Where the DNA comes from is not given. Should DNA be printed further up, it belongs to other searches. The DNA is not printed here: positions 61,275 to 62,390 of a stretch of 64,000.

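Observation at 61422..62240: Nuc-like single-HKD nuclease fused to double zinc-ribbon and a 39-residue Asp/Tyr/Phe-only tail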

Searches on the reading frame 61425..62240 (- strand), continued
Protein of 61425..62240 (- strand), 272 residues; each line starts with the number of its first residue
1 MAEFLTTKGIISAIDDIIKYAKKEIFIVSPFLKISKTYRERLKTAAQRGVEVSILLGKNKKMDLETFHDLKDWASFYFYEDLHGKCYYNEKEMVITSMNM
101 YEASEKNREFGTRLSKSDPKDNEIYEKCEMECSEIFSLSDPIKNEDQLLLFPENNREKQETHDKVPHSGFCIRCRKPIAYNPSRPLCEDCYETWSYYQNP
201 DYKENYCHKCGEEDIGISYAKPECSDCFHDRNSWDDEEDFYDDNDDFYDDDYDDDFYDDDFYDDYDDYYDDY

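Call 25: find_encoding_contigs(protein=P0001, flank=10000, max_places=6)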
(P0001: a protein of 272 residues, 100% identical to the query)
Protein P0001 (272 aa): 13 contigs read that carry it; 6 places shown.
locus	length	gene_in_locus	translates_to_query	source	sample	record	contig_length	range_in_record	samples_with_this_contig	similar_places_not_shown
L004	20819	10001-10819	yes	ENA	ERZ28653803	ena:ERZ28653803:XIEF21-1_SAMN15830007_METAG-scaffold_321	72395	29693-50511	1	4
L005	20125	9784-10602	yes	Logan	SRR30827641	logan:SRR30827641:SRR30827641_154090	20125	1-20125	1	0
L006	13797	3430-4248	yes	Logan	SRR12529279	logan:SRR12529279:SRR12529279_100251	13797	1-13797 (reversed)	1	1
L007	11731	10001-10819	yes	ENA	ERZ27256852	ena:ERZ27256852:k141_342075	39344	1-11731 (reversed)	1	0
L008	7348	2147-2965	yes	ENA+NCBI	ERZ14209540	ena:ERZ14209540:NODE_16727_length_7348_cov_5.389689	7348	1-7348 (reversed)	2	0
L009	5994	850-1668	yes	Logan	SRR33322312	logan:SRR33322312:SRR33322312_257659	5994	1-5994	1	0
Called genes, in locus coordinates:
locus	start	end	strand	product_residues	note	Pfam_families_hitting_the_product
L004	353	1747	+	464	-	PF03331:LpxC, PF07977:FabA, PF22817:ApeP-like (weak), PF22818:ApeI-like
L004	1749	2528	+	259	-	PF25084:LbH_EIF2B (weak), PF25087:GMPPB_C (weak), PF00132:Hexapep, PF13720:Acetyltransf_11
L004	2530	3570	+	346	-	PF02424:ApbE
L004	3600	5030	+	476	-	PF00092:VWA, PF13519:VWA_2 (weak)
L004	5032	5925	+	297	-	-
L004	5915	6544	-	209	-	-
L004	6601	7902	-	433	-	PF13742:tRNA_anti_2, PF02601:Exonuc_VII_L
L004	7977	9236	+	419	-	PF00278:Orn_DAP_Arg_deC, PF02784:Orn_Arg_deC_N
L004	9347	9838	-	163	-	-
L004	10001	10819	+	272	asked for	PF13091:PLDc_2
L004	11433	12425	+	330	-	PF00069:Pkinase, PF07714:PK_Tyr_Ser-Thr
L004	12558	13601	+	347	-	PF04245:NA37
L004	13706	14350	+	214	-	-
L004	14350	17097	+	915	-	PF13491:FtsK_4TM, PF17854:FtsK_alpha, PF01580:FtsK_SpoIIIE, PF09397:FtsK_gamma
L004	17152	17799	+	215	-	PF16584:LolA_2, PF03548:LolA (weak), PF17131:TP_0789-like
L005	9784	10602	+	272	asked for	PF13091:PLDc_2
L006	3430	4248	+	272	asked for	PF13091:PLDc_2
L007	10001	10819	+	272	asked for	PF13091:PLDc_2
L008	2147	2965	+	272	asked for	PF13091:PLDc_2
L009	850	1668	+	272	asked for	PF13091:PLDc_2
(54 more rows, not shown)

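Call 26: find_encoding_contigs(protein=P0015, flank=7000, max_places=1)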
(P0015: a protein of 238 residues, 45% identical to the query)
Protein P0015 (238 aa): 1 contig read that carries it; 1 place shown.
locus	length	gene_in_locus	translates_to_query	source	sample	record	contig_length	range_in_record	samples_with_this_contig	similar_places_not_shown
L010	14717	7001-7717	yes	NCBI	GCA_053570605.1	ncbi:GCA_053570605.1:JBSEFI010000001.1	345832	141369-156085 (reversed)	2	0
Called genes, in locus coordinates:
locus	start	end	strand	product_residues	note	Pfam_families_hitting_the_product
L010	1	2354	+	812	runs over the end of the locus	PF02585:PIG-L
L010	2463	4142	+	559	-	PF00474:SSF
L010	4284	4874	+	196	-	-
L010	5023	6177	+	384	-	-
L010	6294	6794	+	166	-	-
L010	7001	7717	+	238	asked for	PF13091:PLDc_2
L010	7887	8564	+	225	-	-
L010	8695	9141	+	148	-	-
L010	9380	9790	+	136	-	PF00903:Glyoxalase, PF12681:Glyoxalase_2 (weak)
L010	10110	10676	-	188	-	PF00027:cNMP_binding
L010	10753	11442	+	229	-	PF00702:Hydrolase, PF13419:HAD_2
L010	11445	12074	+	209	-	PF00302:CAT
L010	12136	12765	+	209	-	PF00132:Hexapep, PF14602:Hexapep_2 (weak)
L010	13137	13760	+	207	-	PF00300:His_Phos_1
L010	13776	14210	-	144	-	PF13404:HTH_AsnC-type, PF13412:HTH_24, PF01037:AsnC_trans_reg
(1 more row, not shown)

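Call 27: find_encoding_contigs(protein=P0045, flank=7000, max_places=1)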
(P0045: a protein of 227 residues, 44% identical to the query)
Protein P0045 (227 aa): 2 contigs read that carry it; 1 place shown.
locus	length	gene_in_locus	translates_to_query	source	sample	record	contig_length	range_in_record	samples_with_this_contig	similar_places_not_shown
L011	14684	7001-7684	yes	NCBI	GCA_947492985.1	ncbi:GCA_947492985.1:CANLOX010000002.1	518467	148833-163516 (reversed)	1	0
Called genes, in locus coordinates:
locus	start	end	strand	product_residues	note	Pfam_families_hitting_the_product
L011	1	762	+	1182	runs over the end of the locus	PF18962:Por_Secre_tail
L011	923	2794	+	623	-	PF07719:TPR_2 (faint), PF17874:TPR_MalT (faint), PF13181:TPR_8 (faint), PF13374:TPR_10 (faint), PF00515:TPR_1 (weak), PF13428:TPR_14 (faint), PF13432:TPR_16 (faint), PF13424:TPR_12, +1 more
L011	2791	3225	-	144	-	PF05099:TerB (faint)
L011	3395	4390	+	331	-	PF02230:Abhydrolase_2 (faint), PF00135:COesterase, PF20434:BD-FAE, PF07859:Abhydrolase_3 (faint), PF00326:Peptidase_S9, PF20434:BD-FAE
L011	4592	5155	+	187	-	-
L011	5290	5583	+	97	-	PF13606:Ank_3 (faint), PF12796:Ank_2, PF00023:Ank (faint), PF13637:Ank_4 (weak)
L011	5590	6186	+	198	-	PF05724:TPMT, PF13489:Methyltransf_23 (faint), PF08241:Methyltransf_11 (weak), PF08242:Methyltransf_12 (weak)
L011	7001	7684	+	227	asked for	PF13091:PLDc_2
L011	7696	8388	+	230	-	-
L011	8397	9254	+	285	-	-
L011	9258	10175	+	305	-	PF02481:DNA_processg_A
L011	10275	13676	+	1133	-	PF17757:UvrB_inter, PF02559:CarD_TRCF_RID, PF00270:DEAD, PF04851:ResIII, PF00271:Helicase_C, PF03461:TRCF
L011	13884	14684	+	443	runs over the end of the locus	PF00578:AhpC-TSA, PF08534:Redoxin, PF00085:Thioredoxin (weak), PF13905:Thioredoxin_8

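Call 28: find_encoding_contigs(protein=P0056, flank=7000, max_places=1)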
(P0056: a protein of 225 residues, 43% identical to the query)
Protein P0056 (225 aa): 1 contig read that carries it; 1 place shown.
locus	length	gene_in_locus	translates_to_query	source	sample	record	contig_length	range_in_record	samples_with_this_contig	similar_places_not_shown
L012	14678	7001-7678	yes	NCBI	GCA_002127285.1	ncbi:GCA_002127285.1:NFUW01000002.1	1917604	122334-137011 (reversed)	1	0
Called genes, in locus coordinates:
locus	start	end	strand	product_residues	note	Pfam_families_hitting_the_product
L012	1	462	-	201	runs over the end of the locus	PF00657:Lipase_GDSL, PF13472:Lipase_GDSL_2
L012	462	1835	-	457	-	PF00171:Aldedh, PF05893:LuxC (weak)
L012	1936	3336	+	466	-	PF02878:PGM_PMM_I, PF02879:PGM_PMM_II, PF02880:PGM_PMM_III, PF00408:PGM_PMM_IV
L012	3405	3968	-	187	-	-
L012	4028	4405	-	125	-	-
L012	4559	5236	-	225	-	PF01625:PMSR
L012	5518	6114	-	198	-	PF04832:SOUL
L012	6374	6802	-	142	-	-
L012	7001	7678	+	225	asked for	PF13091:PLDc_2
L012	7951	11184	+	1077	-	PF00930:DPPIV_N (faint), PF26549:Tricorn_N, PF26550:Tricorn_2nd, PF07676:PD40 (weak), PF26549:Tricorn_N, PF01979:Amidohydro_1, PF07969:Amidohydro_3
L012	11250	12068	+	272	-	-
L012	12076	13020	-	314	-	PF03150:CCP_MauG, PF00034:Cytochrom_C (faint)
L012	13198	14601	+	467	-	PF00206:Lyase_1, PF10415:FumaraseC_C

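Call 29: find_encoding_contigs(protein=P0107, flank=7000, max_places=1)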
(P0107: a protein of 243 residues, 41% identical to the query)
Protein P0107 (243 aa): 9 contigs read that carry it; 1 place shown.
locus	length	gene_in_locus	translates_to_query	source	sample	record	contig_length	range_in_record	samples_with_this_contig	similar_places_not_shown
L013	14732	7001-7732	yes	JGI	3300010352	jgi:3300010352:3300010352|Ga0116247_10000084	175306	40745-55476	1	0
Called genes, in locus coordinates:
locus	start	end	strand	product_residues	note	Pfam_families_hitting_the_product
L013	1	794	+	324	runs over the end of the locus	PF02603:Hpr_kinase_N, PF07475:Hpr_kinase_C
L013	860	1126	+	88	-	PF00381:PTS-HPr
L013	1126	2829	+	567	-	PF05524:PEP-utilisers_N, PF00391:PEP-utilizers, PF02896:PEP-utilizers_C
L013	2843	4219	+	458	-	PF00342:PGI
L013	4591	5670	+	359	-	PF10432:bact-PGI_C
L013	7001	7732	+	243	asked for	PF13091:PLDc_2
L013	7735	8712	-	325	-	-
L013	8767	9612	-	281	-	PF01844:HNH (weak)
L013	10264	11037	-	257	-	-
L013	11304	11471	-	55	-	-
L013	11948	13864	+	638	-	PF11551:Omp28, PF23197:IG_AIR9 (faint), PF18962:Por_Secre_tail (weak), PF13860:FlgD_ig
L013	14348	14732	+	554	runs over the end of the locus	PF01343:Peptidase_S49, PF00574:CLP_protease (faint), PF01343:Peptidase_S49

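Call 46: find_related_loci(query=A1, collection=genome_contigs, flank=6000)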
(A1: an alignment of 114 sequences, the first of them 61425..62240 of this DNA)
Query A1 (272 aa) in genome_contigs; peptide patterns used: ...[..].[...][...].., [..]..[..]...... (x = any residue, [..] = any of these).
600 stretches matched a pattern (row limit reached: there are more); 595 encode a relative of the query (tblastn E <= 1e-3); the best 80 are kept; 80 distinct loci.
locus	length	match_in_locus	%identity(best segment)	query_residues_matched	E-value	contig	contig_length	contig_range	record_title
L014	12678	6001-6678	47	1-228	8e-61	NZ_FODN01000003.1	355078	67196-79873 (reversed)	Flavobacterium sinopsychrotolerans strain CGMCC 1.8704, whole genome shotgun sequence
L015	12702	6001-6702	44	1-228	3e-55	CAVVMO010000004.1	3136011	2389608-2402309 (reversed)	MAG: uncultured Bacteroidales bacterium isolate MFD04716.bin.1.418 genome assembly, contig: contig_4261, whole genome sh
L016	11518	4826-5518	43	1-230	4e-55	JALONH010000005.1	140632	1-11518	MAG: Cytophagaceae bacterium isolate Prado072 scaffold_46, whole genome shotgun sequence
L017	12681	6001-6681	44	1-231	4e-55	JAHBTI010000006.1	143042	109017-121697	MAG: Bacteroidetes bacterium isolate ACE_BAC10 BAC10_6, whole genome shotgun sequence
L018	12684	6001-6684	48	1-228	6e-60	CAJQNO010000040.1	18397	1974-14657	MAG: uncultured Flavobacteriaceae bacterium isolate 10_20180412_Bin_METABAT_69_1 genome assembly, contig: c_000003095942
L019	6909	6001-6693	42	1-230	9e-55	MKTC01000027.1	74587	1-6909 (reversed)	MAG: Bacteroidetes bacterium 37-13 scnpilot_p_inoc_scaffold_474, whole genome shotgun sequence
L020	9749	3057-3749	44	1-230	2e-54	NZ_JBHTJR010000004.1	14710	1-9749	Tenacibaculum geojense strain CCUG 60527 GCM70027492_4, whole genome shotgun sequence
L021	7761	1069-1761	44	1-230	4e-54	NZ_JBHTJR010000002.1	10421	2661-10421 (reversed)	Tenacibaculum geojense strain CCUG 60527 GCM70027492_74, whole genome shotgun sequence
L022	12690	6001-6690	44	1-229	2e-54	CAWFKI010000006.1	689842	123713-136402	MAG: uncultured Bacteroidales bacterium isolate MFD01872.bin.1.132 genome assembly, contig: contig_69324, whole genome s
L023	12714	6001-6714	43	1-238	7e-54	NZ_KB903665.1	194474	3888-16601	Cytophaga aurantiaca DSM 3654 A3EEDRAFT_scaffold_8.9, whole genome shotgun sequence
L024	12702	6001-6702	41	1-238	1e-53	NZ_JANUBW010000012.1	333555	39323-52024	Niastella sp. OAS944 Ga0395978_12, whole genome shotgun sequence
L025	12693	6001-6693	43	1-230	5e-53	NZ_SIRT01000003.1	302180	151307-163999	Hyunsoonleella flava strain T58 contig3, whole genome shotgun sequence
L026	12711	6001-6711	42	1-238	4e-53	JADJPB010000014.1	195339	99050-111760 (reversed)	MAG: Bacteroidetes bacterium isolate Fred_18-Q3-R57-64_BATAC.296 tig00016866-10-1953790, whole genome shotgun sequence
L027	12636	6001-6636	44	1-228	9e-53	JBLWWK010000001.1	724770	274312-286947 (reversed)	MAG: Salibacteraceae bacterium isolate EA14-06 A14maxbin.021RE.5K@1, whole genome shotgun sequence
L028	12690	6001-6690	42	1-230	6e-53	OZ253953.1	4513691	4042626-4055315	MAG: Cytophagales bacterium isolate 7007d3ca-a90f-42d0-95eb-4c1c7c3f2752 genome assembly, chromosome: 1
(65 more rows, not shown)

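Call 51: search_protein_families(library=pfam, alignment_id=A3, max_evalue=0.00001)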
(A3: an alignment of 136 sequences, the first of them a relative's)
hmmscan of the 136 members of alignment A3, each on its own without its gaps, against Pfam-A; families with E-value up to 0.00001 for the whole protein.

A. member 1, L014:6723-7196:+ (158 aa): 0 families

B. families by the number of members that match (of 136 scanned): 153 families (the first 25 are shown)
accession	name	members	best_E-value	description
PF13391.12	HNH_2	3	5.6e-13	HNH endonuclease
PF01396.24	Zn_ribbon_Top1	2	6.7e-65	Topoisomerase DNA binding C4 zinc finger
PF00009.33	GTP_EFTU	2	1.3e-64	Elongation factor Tu GTP binding domain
PF10117.15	McrBC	2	2.2e-64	McrBC 5-methylcytosine restriction system component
PF08378.17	NERD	2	5e-31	Nuclease-related domain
PF13091.12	PLDc_2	2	6.3e-10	PLD-like domain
PF13649.12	Methyltransf_25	2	1e-07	Methyltransferase domain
PF00815.25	Histidinol_dh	1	1.1e-106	Histidinol dehydrogenase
PF03881.20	Fructosamin_kin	1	1.1e-87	Fructosamine kinase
PF13507.12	GATase_5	1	1.4e-84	CobB/CobQ-like glutamine amidotransferase domain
PF00448.28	SRP54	1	7.1e-78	SRP54-type protein, GTPase domain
PF12796.13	Ank_2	1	4.4e-74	Ankyrin repeats (3 copies)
PF00023.36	Ank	1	2.4e-73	Ankyrin repeat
PF00491.26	Arginase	1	2.5e-69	Arginase family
PF00145.23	DNA_methylase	1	1.8e-68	C-5 cytosine-specific DNA methylase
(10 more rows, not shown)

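Call 52: search_protein_families(library=padloc, alignment_id=A3, max_evalue=1e-10)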
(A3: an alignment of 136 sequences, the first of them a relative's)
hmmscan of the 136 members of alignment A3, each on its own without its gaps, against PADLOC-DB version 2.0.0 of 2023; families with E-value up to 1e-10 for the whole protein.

A. member 1, L014:6723-7196:+ (158 aa): 0 families

B. families by the number of members that match (of 136 scanned): 255 families (the first 25 are shown)
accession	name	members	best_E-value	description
PDLC04132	HNH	3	3.3e-24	-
PDLC04134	mad2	3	5.4e-17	mads_2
PDLC03279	MTase_II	2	4.1e-55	Type II methyltransferase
PDLC04819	PDC-S02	1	4.9e-128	-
PDLC04795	PDC-S02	1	2.3e-119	-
PDLC03234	MTase_II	1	7.3e-118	Type II methyltransferase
PDLC04831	PDC-S02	1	1.5e-105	-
PDLC04810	PDC-S02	1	6.6e-104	-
PDLC03378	MTase_II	1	2.3e-94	Type II methyltransferase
PDLC03390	MTase_II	1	1.3e-91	Type II methyltransferase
PDLC03326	MTase_II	1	3.6e-89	Type II methyltransferase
PDLC00033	DruM2|DruM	1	9.8e-81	DNA cytosine methylase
PDLC04815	PDC-S02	1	2.6e-79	-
PDLC04807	PDC-S02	1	1.1e-75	-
PDLC04803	PDC-S02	1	3.5e-72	-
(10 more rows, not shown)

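Call 56: find_related_loci(query=window:61425-62240:-, collection=metagenome_contigs, flank=3000)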
Query window:61425-62240:- (272 aa) in metagenome_contigs; peptide patterns used: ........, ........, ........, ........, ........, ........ (x = any residue, [..] = any of these).
130 stretches matched a pattern, but none encodes a relative of the query by tblastn (E <= 1e-3).
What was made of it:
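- Tried and rejected: A JGI metagenome scan for close relatives found nothing (call 56).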

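Call 57: find_related_loci(query=A1, collection=viral_contigs, flank=5000)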
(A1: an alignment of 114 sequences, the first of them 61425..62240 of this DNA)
Query A1 (272 aa) in viral_contigs; peptide patterns used: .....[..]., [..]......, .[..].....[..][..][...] (x = any residue, [..] = any of these).
124 stretches matched a pattern; 73 encode a relative of the query (tblastn E <= 1e-3); 73 distinct loci.
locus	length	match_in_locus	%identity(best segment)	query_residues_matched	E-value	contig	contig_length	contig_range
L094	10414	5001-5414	37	1-136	1e-22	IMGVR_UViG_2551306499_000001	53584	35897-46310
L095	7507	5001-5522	31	1-175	3e-18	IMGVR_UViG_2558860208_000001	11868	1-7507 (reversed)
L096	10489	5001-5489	31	1-163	8e-18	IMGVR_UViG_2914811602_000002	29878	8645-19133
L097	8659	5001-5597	29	1-201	1e-17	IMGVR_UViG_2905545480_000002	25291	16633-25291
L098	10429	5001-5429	33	1-143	1e-17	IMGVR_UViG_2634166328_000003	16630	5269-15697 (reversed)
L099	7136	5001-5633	30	1-216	1e-17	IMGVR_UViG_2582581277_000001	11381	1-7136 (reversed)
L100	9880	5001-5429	33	1-143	1e-17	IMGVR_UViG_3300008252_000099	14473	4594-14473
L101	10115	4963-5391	34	1-143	3e-17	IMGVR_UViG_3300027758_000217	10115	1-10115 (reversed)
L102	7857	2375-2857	29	1-161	7e-17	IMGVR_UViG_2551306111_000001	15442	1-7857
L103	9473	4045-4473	30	1-143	1e-16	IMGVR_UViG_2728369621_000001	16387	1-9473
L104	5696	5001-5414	33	3-140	3e-16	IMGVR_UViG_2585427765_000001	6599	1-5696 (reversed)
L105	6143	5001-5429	32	1-143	5e-16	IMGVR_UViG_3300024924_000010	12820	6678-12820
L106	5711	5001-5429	32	1-143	7e-16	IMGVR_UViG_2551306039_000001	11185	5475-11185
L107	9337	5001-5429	32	1-143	9e-16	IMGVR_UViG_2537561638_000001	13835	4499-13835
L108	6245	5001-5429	32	1-143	1e-15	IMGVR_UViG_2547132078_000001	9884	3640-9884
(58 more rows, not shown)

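Call 60: search_protein_families(library=padloc, proteins=[L098:5001-5699:+, L099:5001-5693:+, L099:5748-6878:+, L098:6303-7661:-], max_evalue=0.001)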
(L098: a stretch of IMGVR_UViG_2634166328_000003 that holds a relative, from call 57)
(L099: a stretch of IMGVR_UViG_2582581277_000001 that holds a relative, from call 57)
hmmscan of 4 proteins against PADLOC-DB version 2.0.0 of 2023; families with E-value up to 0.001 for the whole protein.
L098:5001-5699:+ (233 aa): 7 families
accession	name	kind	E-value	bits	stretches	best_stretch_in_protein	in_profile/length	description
PDLC05067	PDC-S69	-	5.4e-14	50.5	1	167-232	4-69/289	-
PDLC03922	MkoB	-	4.3e-06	24.3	1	7-135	309-445/610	-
PDLC02614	DrmC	-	4.4e-05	21.3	1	14-118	26-137/153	DrmC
PDLC02597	DrmC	-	0.00019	19.4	0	79-123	182-223/242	DrmC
PDLC02599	DrmC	-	0.00019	18.5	1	25-115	25-118/387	DrmC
PDLC02587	DrmC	-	0.00019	18.5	1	82-119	204-242/267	DrmC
PDLC02585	DrmC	-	0.0002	19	0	81-125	192-237/253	DrmC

L099:5001-5693:+ (231 aa): 8 families
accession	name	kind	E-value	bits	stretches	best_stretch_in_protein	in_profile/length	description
PDLC05067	PDC-S69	-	1.7e-14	52.2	1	165-229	4-68/289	-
PDLC02585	DrmC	-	1.7e-07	29.1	1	4-119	100-231/253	DrmC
PDLC03922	MkoB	-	3e-07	28.1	1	7-160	309-446/610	-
PDLC02597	DrmC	-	4.3e-07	28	1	10-124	97-224/242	DrmC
PDLC02614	DrmC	-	1.2e-06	26.4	1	14-123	26-142/153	DrmC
PDLC02606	DrmC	-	9e-05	20.3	0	82-119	122-160/182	DrmC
PDLC02605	DrmC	-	0.00022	18.9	0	82-119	208-246/270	DrmC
PDLC02587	DrmC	-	0.00023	18.3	1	82-118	204-241/267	DrmC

L099:5748-6878:+ (377 aa): 0 families

L098:6303-7661:- (453 aa): 1 family
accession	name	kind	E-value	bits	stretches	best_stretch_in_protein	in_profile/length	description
PDLC00605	ZorA1|ZorA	-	0.001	15.5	0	138-274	557-691/700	MotA/ExbB/TolQ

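Call 61: search_dna_similar(query=window:61425-62240:-, collection=phages, mode=protein, max_rows=15)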
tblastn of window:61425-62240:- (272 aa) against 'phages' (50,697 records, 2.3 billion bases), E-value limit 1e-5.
Records with a match: 7; places in all: 7; records where one place covers at least 80% of the query: 0.
Best place of each record, by identity: <60% 7.
By first word of the organism name: Vibrio 7.
By host as written in the record: Vibrio cyclitrophicus 10N.286.55.B4 1; Vibrio parahaemolyticus strain MAVP-K 1; Vibrio parahaemolyticus strain CT4291 1; Vibrio parahaemolyticus MAVP-71 1; Vibrio parahaemolyticus MEVP-10 1; Vibrio parahaemolyticus strain MAVP-36 1; Vibrio parahaemolyticus 1.
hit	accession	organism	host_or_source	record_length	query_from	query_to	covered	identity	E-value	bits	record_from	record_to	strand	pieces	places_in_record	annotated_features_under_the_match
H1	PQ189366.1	Vibrio phage 10N.286.55.B4_PE001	Vibrio cyclitrophicus 10N.286.55.B4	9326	1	143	53%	33.3%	8e-13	74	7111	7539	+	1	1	hypothetical protein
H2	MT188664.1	Vibrio phage vB_VipaK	Vibrio parahaemolyticus strain MAVP-K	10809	1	143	53%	32.0%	7e-12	71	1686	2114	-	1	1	DNA repair protein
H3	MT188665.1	Vibrio phage vB_Vipa4291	Vibrio parahaemolyticus strain CT4291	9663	1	143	53%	32.0%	8e-12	71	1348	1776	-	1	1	DNA repair protein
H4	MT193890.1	Vibrio phage vB_Vipa71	Vibrio parahaemolyticus MAVP-71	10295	1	143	53%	32.0%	8e-12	71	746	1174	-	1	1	DNA repair protein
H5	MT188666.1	Vibrio phage vB_Vipa10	Vibrio parahaemolyticus MEVP-10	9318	1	143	53%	32.0%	8e-12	71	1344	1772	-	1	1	DNA repair protein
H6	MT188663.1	Vibrio phage vB_Vipa36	Vibrio parahaemolyticus strain MAVP-36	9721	1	143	53%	32.0%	1e-11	71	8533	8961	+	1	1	DNA repair protein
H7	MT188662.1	Vibrio phage vB_Vipa26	Vibrio parahaemolyticus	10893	1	138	51%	31.7%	4e-10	66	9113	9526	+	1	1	DNA repair protein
